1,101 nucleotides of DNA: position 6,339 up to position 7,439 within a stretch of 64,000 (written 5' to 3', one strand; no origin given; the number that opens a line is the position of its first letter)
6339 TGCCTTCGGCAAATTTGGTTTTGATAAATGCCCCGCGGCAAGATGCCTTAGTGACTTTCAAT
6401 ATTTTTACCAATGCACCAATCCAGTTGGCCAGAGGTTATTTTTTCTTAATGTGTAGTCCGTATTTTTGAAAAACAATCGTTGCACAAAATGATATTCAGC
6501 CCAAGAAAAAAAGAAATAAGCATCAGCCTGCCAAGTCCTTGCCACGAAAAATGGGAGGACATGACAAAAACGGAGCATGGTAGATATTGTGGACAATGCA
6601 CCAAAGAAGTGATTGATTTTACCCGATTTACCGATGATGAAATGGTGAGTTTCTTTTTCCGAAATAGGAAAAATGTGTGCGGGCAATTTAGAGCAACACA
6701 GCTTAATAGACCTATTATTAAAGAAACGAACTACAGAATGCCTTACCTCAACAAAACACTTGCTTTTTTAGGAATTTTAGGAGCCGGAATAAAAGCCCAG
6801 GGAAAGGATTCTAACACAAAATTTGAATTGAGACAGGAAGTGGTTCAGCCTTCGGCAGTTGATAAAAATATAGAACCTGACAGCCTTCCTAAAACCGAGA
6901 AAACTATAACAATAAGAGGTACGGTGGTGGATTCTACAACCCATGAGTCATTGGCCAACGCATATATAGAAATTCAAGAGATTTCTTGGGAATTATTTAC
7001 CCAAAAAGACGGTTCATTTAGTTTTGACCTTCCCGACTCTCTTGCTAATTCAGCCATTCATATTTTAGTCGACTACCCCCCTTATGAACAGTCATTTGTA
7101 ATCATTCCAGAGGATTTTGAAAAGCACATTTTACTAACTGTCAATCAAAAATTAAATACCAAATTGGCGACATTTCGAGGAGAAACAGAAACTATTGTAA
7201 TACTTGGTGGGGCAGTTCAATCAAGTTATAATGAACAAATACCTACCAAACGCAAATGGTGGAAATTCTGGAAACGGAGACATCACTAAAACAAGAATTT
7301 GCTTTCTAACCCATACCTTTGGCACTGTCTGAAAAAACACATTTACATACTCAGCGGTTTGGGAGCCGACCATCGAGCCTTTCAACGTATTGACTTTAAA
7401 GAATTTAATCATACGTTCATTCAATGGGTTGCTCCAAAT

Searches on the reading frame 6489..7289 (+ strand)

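Call 46: search_protein_families(library=pfam, proteins=[window:6489-7289:+], max_evalue=0.00001)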
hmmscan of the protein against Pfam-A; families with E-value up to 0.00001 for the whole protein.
window:6489-7289:+ (266 aa): 1 family
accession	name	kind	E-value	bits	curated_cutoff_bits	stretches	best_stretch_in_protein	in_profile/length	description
PF13715.12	CarbopepD_reg_2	-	9.4e-06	26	32.2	0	142-213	1-71/88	CarboxypepD_reg-like domain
